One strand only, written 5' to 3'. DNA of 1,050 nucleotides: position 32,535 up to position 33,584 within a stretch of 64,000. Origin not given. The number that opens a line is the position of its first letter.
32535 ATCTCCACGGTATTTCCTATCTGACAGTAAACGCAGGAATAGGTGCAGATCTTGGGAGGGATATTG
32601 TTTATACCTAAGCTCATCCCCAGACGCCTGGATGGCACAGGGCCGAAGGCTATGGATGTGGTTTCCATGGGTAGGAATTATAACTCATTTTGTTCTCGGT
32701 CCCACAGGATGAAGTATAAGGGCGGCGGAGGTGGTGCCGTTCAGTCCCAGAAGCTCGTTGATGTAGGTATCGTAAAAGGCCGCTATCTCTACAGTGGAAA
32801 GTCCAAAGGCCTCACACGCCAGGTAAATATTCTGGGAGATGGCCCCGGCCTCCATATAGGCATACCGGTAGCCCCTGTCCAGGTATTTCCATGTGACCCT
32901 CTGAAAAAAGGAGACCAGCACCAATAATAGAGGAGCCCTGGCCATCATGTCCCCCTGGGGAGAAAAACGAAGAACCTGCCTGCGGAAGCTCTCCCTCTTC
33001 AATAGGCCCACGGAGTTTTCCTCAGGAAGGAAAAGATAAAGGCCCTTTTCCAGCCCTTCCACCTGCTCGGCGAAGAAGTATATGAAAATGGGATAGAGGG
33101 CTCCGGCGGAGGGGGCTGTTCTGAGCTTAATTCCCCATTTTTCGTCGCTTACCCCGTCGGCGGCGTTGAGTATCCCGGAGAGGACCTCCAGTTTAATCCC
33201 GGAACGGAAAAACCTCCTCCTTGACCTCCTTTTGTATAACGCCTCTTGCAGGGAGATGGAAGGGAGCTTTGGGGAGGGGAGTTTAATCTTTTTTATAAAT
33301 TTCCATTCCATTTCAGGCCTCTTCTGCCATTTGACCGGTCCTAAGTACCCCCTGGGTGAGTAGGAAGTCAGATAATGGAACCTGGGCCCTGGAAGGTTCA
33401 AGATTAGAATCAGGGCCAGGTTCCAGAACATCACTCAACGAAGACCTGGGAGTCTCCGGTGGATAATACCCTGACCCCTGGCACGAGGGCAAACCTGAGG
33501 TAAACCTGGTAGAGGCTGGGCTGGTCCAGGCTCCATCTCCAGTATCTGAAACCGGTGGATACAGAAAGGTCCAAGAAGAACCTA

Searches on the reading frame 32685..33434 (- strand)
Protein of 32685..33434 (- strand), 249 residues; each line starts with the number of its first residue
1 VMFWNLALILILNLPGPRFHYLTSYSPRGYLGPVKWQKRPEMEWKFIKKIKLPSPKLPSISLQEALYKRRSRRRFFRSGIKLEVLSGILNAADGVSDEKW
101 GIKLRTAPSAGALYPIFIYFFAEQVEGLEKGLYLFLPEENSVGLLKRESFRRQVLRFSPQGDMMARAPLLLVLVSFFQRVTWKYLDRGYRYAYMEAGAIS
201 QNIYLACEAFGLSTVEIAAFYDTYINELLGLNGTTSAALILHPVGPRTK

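Call 3: search_protein_families(library=pfam, proteins=[window:32685-33434:-], max_evalue=0.01)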
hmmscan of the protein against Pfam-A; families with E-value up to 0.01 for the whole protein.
window:32685-33434:- (249 aa): 1 family
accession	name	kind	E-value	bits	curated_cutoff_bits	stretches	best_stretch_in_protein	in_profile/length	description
PF00881.29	Nitroreductase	-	1.7e-21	77.5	23.5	1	67-241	2-162/167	Nitroreductase family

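Call 4: search_protein_families(library=ncbifam, proteins=[window:32685-33434:-], max_evalue=0.01)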
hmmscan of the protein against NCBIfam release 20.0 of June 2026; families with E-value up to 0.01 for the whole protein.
window:32685-33434:- (249 aa): 2 families
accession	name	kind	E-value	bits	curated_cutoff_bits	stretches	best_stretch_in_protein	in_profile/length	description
TIGR03605.1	antibiot_sagB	domain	5.1e-37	127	78.4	1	82-245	2-172/173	SagB family peptide dehydrogenase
TIGR04511.1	SagB_rel_DH_2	exception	1.6e-25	90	240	1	48-248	162-370/380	putative peptide maturation dehydrogenase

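Call 6: search_solved_structures(query=window:32685-33434:-, max_evalue=0.01)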
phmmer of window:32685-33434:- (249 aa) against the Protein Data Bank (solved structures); distinct sequences matched with E-value up to 0.01: 12.
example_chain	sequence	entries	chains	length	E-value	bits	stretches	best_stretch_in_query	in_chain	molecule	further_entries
3eo7_A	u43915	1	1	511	1.7e-25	93.1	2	62-235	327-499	Putative Nitroreductase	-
6gos_C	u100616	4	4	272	5.8e-13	52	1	100-242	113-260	Microcin B17-processing protein McbC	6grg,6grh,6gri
8cqs_A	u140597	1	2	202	7e-13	51.8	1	48-245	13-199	Nitroreductase-like protein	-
3hoi_A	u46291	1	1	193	5.6e-11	45.5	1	49-245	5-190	FMN-dependent nitroreductase BF3017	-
7ly5_B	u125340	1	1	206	1e-10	44.7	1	61-217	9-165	BmdC, oxidase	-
7ly7_B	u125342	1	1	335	3e-10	43.2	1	61-217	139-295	BmdC, Oxidase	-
7ly4_A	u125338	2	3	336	3e-10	43.2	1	61-217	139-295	BmdC, Oxidase | BmdC, NRPS oxidase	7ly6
8pz5_A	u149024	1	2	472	3.5e-08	36.4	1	103-238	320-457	SagB-type dehydrogenase domain protein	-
5lq4_A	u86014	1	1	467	3.5e-08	36.4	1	103-238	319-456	CyaGox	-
5lq4_B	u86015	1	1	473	3.5e-08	36.4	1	103-238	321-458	CyaGox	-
3hj9_A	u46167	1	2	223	5.6e-08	35.7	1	48-218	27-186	Oxidoreductase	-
4dn2_A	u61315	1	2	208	0.00034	23.3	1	158-234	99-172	Nitroreductase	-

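Call 14: find_homologous_proteins(query=window:32685-33434:-, max_evalue=0.00001)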
Query window:32685-33434:- (249 aa): 3277 proteins with E <= 0.00001 among 4635 candidates; the best 120 are listed.
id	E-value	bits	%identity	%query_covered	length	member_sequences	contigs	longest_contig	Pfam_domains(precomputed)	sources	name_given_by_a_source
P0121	4.8e-162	555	100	100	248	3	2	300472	PF00881.30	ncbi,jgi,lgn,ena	-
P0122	1.6e-136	472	86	94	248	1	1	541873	PF00881.30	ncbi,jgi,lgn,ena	-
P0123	8.2e-124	430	79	94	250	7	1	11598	PF00881.30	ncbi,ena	-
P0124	2.6e-103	363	66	98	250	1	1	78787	PF00881.30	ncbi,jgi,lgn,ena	-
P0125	1.3e-102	361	76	84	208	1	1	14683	PF00881.30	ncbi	-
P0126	2.6e-101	356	64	98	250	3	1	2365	PF00881.30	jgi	-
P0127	7.1e-98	345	64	93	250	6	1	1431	PF00881.30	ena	-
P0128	3.6e-96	339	63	100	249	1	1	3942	PF00881.30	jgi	-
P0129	3.6e-86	307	59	93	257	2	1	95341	PF00881.30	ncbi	-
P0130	3.5e-84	300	57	93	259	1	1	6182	PF00881.30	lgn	-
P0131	3.8e-52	195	43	93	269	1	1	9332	PF00881.30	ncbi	-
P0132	6.4e-52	194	43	92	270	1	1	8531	PF00881.30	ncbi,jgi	-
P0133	1.8e-51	193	43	92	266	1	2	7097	PF00881.30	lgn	-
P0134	2.1e-51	193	45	92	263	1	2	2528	PF00881.30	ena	-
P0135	6.7e-51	191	41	96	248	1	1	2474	PF00881.30,PF14512.12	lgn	-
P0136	8.1e-51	191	45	92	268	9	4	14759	PF00881.30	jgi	-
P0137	2.0e-50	190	44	92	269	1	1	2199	PF00881.30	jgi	jgi:SagB-type dehydrogenase family enzyme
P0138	3.2e-50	189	44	92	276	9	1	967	PF00881.30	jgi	jgi:SagB-type dehydrogenase family enzyme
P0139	3.7e-50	189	42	93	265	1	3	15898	PF00881.30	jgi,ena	-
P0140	4.4e-50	188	43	92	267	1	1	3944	PF00881.30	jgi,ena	-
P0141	4.7e-50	188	43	94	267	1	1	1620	PF00881.30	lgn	-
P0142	4.7e-50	188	47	82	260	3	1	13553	PF00881.30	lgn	-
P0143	1.3e-49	187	41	93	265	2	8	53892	PF00881.30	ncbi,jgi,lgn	-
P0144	2.0e-49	186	45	94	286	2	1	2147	PF00881.30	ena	-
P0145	2.1e-49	186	43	92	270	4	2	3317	PF00881.30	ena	-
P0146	2.4e-49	186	44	92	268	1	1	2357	PF00881.30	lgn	-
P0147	2.6e-49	186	44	92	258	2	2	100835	PF00881.30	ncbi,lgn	-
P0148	7.5e-49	184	42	93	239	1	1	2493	PF00881.30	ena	-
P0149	1.0e-48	184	43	92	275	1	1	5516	PF00881.30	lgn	-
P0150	1.2e-48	184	44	93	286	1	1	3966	PF00881.30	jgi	jgi:SagB-type dehydrogenase family enzyme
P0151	1.3e-48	184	48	79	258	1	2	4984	PF00881.30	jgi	jgi:SagB-type dehydrogenase family enzyme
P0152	2.0e-48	183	44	93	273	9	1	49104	PF00881.30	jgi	-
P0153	2.0e-48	183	44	92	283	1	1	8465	PF00881.30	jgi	jgi:SagB-type dehydrogenase family enzyme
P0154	2.1e-48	183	44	92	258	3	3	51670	PF00881.30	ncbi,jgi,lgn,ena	-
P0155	2.2e-48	183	40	94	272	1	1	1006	PF00881.30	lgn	-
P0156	2.2e-48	183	40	94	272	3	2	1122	PF00881.30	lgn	-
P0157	2.6e-48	183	43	93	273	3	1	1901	PF00881.30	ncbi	-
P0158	2.7e-48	183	44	83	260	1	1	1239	PF00881.30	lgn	-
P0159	4.0e-48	182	46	83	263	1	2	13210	PF00881.30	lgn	-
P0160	4.3e-48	182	38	97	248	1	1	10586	PF00881.30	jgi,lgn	jgi:SagB-type dehydrogenase family enzyme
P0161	4.9e-48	182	41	92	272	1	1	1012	PF00881.30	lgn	-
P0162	5.0e-48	182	42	92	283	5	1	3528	PF00881.30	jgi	jgi:SagB-type dehydrogenase family enzyme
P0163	5.0e-48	182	43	92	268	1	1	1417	PF00881.30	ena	-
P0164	6.1e-48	181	39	92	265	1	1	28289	PF00881.30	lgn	-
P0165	6.7e-48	181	42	92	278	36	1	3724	PF00881.30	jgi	jgi:SagB-type dehydrogenase family enzyme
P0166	6.8e-48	181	41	92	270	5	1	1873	PF00881.30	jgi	-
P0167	1.1e-47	181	44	92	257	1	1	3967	PF00881.30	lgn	-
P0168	1.1e-47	181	40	94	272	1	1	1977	PF00881.30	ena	-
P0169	1.3e-47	180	42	92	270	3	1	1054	PF00881.30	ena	-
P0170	1.6e-47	180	40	98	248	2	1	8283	PF00881.30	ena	-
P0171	2.1e-47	180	39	98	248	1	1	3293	PF00881.30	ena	-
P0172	2.3e-47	180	41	92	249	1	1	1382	PF00881.30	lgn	-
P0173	2.3e-47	180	45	82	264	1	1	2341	PF00881.30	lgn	-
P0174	3.3e-47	179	39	97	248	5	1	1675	PF00881.30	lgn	-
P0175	3.4e-47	179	40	93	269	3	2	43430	PF00881.30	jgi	jgi:SagB-type dehydrogenase family enzyme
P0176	3.9e-47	179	43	92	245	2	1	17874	PF00881.30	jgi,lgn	jgi:SagB-type dehydrogenase family enzyme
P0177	4.2e-47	179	42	92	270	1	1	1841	PF00881.30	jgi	jgi:SagB-type dehydrogenase family enzyme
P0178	4.7e-47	179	40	92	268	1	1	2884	PF00881.30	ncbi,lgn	-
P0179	5.2e-47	178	44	85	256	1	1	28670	PF00881.30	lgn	-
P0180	5.6e-47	178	41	96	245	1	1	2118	PF00881.30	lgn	-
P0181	6.4e-47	178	44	78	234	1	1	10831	PF00881.30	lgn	-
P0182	6.5e-47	178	41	92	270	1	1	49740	PF00881.30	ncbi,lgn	-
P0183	7.3e-47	178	42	92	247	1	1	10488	PF00881.30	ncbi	-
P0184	8.4e-47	178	42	92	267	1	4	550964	PF00881.30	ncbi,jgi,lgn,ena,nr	ncbi:MAG TPA: SagB/ThcOx family dehydrogenase [Acidobacteriota bacterium]|nr:SagB/ThcOx family dehyd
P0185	8.5e-47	178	43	92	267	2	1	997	PF00881.30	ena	-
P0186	1.0e-46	177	40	96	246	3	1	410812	PF00881.30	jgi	-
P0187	1.1e-46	177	43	93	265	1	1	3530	PF00881.30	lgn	-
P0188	1.2e-46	177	44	86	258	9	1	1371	PF00881.30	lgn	-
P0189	1.2e-46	177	42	92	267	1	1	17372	PF00881.30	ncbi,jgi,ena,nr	ncbi:MAG: SagB/ThcOx family dehydrogenase [candidate division Zixibacteria bacterium]|nr:SagB/ThcOx 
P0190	1.2e-46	177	42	92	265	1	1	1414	PF00881.30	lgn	-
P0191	1.4e-46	177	42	94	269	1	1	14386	PF00881.30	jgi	jgi:SagB-type dehydrogenase family enzyme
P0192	1.4e-46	177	42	92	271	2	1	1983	PF00881.30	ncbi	-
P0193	1.5e-46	177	44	87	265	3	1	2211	PF00881.30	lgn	-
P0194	1.5e-46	177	42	93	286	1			PF00881.30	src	-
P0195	1.6e-46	177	40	92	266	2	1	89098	PF00881.30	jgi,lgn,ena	-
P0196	1.7e-46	177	42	92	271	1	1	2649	PF00881.30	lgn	-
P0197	1.8e-46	177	41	93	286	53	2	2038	PF00881.30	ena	-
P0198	2.1e-46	176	41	91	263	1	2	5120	PF00881.30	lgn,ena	-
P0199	2.3e-46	176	41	92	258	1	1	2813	PF00881.30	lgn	-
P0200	2.3e-46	176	41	92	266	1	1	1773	PF00881.30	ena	-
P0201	2.6e-46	176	41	92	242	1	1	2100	PF00881.30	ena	-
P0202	3.0e-46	176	41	92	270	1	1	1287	PF00881.30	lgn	-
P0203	3.1e-46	176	41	93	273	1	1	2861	PF00881.30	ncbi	-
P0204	3.9e-46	176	41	92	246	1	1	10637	PF00881.30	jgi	-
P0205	4.0e-46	175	41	92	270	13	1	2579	PF00881.30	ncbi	-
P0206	4.0e-46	175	41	92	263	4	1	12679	PF00881.30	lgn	-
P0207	4.7e-46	175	41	93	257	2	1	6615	PF00881.30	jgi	jgi:SagB-type dehydrogenase family enzyme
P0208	5.6e-46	175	42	91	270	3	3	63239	PF00881.30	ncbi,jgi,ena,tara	tara:strand:- start:4419 stop:5231 length:813 start_codon:yes stop_codon:yes gene_type:complete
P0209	6.1e-46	175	40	92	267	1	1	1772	PF00881.30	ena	-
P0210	6.7e-46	175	42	92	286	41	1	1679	PF00881.30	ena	-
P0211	7.9e-46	175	40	92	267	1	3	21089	PF00881.30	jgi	-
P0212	8.1e-46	174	40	93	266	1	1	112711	PF00881.30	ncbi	ncbi:MAG: SagB/ThcOx family dehydrogenase [Candidatus Zixiibacteriota bacterium]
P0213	9.0e-46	174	40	93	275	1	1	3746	PF00881.30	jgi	jgi:SagB-type dehydrogenase family enzyme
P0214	1.1e-45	174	41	92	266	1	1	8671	PF00881.30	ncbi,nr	ncbi:MAG: SagB/ThcOx family dehydrogenase [candidate division Zixibacteria bacterium]|nr:SagB/ThcOx 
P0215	1.1e-45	174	42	92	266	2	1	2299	PF00881.30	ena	-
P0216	1.4e-45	174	42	92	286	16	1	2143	PF00881.30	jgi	-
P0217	1.5e-45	174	43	93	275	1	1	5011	PF00881.30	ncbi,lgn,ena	-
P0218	2.0e-45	173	41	94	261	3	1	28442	PF00881.30,PF14512.12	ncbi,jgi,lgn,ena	-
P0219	2.3e-45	173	41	92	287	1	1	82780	PF00881.30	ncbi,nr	ncbi:MAG: SagB/ThcOx family dehydrogenase [Candidatus Kuenenia sp.]|nr:SagB/ThcOx family dehydrogena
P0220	2.8e-45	173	40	92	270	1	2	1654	PF00881.30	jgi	jgi:SagB-type dehydrogenase family enzyme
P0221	2.9e-45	173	41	92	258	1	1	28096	PF00881.30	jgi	jgi:SagB-type dehydrogenase family enzyme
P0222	3.2e-45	173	41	94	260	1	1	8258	PF00881.30,PF14512.12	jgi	jgi:SagB-type dehydrogenase family enzyme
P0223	3.6e-45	172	42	92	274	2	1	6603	PF00881.30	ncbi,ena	-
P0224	3.7e-45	172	38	97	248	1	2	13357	PF00881.30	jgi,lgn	-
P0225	3.9e-45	172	41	92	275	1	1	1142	PF00881.30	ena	-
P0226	4.0e-45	172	42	98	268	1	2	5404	PF00881.30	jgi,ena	jgi:SagB-type dehydrogenase family enzyme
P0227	4.2e-45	172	43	93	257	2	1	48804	PF00881.30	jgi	-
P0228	4.2e-45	172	39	92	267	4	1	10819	PF00881.30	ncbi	-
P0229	4.4e-45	172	41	92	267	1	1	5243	PF00881.30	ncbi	-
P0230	4.6e-45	172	41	92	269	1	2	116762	PF00881.30,PF14512.12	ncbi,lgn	ncbi:MAG: SagB/ThcOx family dehydrogenase [Candidatus Scalinduaceae bacterium]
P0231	4.9e-45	172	42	92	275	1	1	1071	PF00881.30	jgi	jgi:SagB-type dehydrogenase family enzyme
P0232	4.9e-45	172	39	92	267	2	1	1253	PF00881.30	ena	-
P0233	5.0e-45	172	40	92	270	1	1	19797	PF00881.30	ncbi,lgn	-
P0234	5.1e-45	172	42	94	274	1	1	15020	PF00881.30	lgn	-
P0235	5.3e-45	172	40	92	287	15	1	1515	PF00881.30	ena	-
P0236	5.5e-45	172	41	98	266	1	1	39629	PF00881.30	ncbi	-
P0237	6.9e-45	171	42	93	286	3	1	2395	PF00881.30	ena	-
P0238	7.9e-45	171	40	92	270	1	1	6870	PF00881.30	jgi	jgi:SagB-type dehydrogenase family enzyme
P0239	8.3e-45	171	41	92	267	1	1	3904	PF00881.30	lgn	-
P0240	8.5e-45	171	43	93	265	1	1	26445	PF00881.30,PF14512.12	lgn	-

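Call 16: find_encoding_contigs(protein=P0125, flank=8000, max_places=2)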
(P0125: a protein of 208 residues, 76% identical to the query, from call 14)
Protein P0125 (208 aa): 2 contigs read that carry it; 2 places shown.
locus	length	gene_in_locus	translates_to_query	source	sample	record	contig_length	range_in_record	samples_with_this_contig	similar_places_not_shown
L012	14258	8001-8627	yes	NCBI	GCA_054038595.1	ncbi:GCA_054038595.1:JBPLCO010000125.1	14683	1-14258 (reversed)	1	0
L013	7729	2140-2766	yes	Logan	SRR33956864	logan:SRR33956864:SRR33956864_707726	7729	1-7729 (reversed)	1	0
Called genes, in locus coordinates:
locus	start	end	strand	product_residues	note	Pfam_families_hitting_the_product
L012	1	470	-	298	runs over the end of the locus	?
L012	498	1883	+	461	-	PF00657:Lipase_GDSL, PF13472:Lipase_GDSL_2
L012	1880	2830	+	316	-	PF00389:2-Hacid_dh, PF02826:2-Hacid_dh_C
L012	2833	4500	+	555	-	PF01268:FTHFS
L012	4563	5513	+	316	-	PF28590:Lipid_A_deac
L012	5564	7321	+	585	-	PF04458:DUF505, PF14947:HTH_45 (faint), PF25213:HVO_A0261_N (faint), PF04458:DUF505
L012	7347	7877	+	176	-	-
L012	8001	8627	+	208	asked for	PF00881:Nitroreductase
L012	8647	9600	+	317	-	PF04055:Radical_SAM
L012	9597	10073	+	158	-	PF07566:DUF1543 (weak)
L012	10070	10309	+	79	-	PF04945:YHS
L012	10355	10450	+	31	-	-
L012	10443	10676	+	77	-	PF01037:AsnC_trans_reg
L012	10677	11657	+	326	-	PF02562:PhoH, PF13604:AAA_30 (weak), PF13245:AAA_19 (faint)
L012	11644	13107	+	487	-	PF08668:HDOD (weak), PF01966:HD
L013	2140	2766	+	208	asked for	PF00881:Nitroreductase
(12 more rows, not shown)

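Call 17: find_encoding_contigs(protein=P0124, flank=8000, max_places=2)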
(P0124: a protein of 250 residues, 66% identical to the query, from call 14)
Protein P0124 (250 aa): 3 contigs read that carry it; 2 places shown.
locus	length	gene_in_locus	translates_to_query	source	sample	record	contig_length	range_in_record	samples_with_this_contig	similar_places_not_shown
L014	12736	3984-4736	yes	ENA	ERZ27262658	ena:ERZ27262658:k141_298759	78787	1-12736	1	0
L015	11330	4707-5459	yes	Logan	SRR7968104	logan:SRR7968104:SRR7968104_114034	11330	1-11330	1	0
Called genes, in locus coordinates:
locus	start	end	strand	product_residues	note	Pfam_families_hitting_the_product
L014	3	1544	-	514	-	?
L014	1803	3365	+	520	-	PF00474:SSF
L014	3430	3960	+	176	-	-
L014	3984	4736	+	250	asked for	PF00881:Nitroreductase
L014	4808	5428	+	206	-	PF01066:CDP-OH_P_transf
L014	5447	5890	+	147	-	PF08821:CGGC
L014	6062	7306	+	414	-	PF00534:Glycos_transf_1 (weak)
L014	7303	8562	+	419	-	PF13439:Glyco_transf_4, PF00534:Glycos_transf_1, PF13692:Glyco_trans_1_4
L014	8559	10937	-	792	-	PF17820:PDZ_6 (weak), PF00990:GGDEF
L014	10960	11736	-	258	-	PF08543:Phos_pyr_kin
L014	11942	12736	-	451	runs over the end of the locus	PF00890:FAD_binding_2 (faint), PF01134:GIDA (weak), PF01266:DAO (faint), PF07992:Pyr_redox_2, PF12831:FAD_oxidored, PF13738:Pyr_redox_3, PF00070:Pyr_redox, PF02852:Pyr_redox_dim, +3 more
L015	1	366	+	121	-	?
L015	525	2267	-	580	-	PF00515:TPR_1 (faint), PF07719:TPR_2 (faint), PF13176:TPR_7 (faint), PF13181:TPR_8 (faint), PF13424:TPR_12 (weak), PF17874:TPR_MalT (weak), PF13424:TPR_12, PF00990:GGDEF, +2 more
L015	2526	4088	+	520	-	PF00474:SSF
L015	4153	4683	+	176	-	-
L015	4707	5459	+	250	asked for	PF00881:Nitroreductase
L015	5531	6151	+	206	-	PF01066:CDP-OH_P_transf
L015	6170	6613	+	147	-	PF08821:CGGC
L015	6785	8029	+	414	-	PF00534:Glycos_transf_1 (weak)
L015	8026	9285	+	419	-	PF13439:Glyco_transf_4, PF00534:Glycos_transf_1, PF13692:Glyco_trans_1_4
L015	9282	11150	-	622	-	PF00990:GGDEF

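Call 18: find_encoding_contigs(protein=P0129, flank=8000, max_places=2)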
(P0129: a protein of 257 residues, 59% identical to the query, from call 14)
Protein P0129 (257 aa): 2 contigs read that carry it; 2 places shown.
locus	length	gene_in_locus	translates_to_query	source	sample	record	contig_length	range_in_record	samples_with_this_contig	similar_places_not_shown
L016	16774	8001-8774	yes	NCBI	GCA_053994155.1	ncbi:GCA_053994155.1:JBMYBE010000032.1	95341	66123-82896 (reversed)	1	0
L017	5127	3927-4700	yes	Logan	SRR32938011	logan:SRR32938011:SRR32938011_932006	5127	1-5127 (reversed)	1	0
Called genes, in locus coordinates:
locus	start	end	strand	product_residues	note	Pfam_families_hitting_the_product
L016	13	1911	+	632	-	PF20245:DUF6600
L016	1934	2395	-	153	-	PF00293:NUDIX, PF14815:NUDIX_4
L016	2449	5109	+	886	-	PF19313:DUF5916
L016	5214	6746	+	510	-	PF03417:AAT, PF12895:ANAPC3 (faint)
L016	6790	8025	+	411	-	PF05343:Peptidase_M42 (faint), PF01546:Peptidase_M20, PF07687:M20_dimer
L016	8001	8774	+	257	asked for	PF00881:Nitroreductase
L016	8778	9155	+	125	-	PF02579:Nitro_FeMo-Co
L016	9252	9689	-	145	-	-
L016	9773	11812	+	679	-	PF20094:GWxTD_dom, PF00515:TPR_1 (faint), PF07719:TPR_2 (faint), PF13424:TPR_12 (faint), PF13428:TPR_14 (faint), PF13432:TPR_16 (faint), PF14559:TPR_19 (faint)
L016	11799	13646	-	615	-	PF01182:Glucosamine_iso, PF10509:GalKase_gal_bdg (weak), PF00288:GHMP_kinases_N, PF08544:GHMP_kinases_C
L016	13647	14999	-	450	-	PF02878:PGM_PMM_I, PF02879:PGM_PMM_II, PF02880:PGM_PMM_III, PF00408:PGM_PMM_IV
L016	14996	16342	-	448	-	PF02878:PGM_PMM_I, PF02879:PGM_PMM_II, PF02880:PGM_PMM_III, PF00408:PGM_PMM_IV (weak)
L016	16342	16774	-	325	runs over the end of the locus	PF01408:GFO_IDH_MocA, PF02894:GFO_IDH_MocA_C, PF22725:GFO_IDH_MocA_C3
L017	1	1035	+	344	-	?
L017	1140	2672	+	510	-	PF03417:AAT, PF12895:ANAPC3 (faint)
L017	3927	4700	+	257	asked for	PF00881:Nitroreductase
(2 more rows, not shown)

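Call 47: find_encoding_contigs(protein=P0184, flank=6000, max_places=4)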
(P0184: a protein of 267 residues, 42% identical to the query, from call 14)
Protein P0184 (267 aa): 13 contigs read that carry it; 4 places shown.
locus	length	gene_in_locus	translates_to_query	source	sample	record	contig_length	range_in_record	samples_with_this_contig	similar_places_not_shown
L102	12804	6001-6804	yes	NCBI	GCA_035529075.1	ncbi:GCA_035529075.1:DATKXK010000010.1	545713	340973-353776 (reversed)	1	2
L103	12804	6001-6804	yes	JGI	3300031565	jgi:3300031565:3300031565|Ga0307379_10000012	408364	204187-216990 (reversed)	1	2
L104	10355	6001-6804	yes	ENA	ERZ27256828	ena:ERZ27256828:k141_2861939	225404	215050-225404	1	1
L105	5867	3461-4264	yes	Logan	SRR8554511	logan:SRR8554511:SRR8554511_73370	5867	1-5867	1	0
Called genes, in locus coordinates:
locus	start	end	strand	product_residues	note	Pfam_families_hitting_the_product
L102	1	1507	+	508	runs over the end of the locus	PF00817:IMS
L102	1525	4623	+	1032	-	PF02811:PHP, PF07733:DNA_pol3_alpha, PF17657:DNA_pol3_finger, PF14579:HHH_6, PF01336:tRNA_anti-codon (weak)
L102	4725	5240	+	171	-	-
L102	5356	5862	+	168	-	-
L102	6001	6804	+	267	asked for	PF00881:Nitroreductase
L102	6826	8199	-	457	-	PF01554:MatE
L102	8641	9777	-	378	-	PF02706:Wzz (weak)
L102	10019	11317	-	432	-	PF04932:Wzy_C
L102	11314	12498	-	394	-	PF13439:Glyco_transf_4, PF13579:Glyco_trans_4_4, PF00534:Glycos_transf_1, PF13692:Glyco_trans_1_4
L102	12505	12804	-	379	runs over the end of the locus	PF08323:Glyco_transf_5 (faint), PF20706:GT4-conflict, PF13439:Glyco_transf_4, PF13579:Glyco_trans_4_4, PF00534:Glycos_transf_1, PF13692:Glyco_trans_1_4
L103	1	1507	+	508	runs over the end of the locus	PF00817:IMS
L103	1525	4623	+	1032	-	PF02811:PHP, PF07733:DNA_pol3_alpha, PF17657:DNA_pol3_finger, PF14579:HHH_6, PF01336:tRNA_anti-codon (weak)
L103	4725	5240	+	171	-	-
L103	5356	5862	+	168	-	-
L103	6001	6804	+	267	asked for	PF00881:Nitroreductase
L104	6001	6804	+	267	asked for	PF00881:Nitroreductase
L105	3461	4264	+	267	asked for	PF00881:Nitroreductase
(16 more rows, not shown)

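Call 48: find_encoding_contigs(protein=P0147, flank=6000, max_places=4)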
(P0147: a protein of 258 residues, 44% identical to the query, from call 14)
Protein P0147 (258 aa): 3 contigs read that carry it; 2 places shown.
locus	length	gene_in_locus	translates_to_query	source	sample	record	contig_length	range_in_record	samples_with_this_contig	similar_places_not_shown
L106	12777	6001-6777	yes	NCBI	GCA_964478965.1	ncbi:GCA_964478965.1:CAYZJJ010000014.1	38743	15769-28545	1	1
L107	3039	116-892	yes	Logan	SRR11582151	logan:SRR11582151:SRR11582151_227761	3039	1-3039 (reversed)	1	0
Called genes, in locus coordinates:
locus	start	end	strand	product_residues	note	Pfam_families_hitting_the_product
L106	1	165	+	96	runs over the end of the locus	-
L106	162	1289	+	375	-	-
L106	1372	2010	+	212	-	-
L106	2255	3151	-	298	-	PF03331:LpxC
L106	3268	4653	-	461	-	PF01523:PmbA_TldD_1st, PF19290:PmbA_TldD_2nd, PF19289:PmbA_TldD_3rd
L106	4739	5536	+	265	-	PF01048:PNP_UDP_1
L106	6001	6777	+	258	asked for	PF00881:Nitroreductase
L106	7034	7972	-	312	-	PF00781:DAGK_cat, PF19279:YegS_C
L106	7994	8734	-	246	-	PF03744:BioW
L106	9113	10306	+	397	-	PF00764:Arginosuc_synth, PF20979:Arginosuc_syn_C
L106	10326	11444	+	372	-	PF12826:HHH_2 (weak), PF02481:DNA_processg_A, PF17782:WHD_DprA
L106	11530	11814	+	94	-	-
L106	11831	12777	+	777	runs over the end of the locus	PF01751:Toprim, PF01131:Topoisom_bac, PF01396:Zn_ribbon_Top1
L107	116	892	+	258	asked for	PF00881:Nitroreductase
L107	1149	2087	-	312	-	PF00781:DAGK_cat, PF19279:YegS_C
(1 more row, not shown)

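Call 60: search_protein_families(library=padloc, proteins=[window:32685-33434:-], max_evalue=0.01)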
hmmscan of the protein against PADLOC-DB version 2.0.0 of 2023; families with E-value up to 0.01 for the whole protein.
window:32685-33434:- (249 aa): 0 families
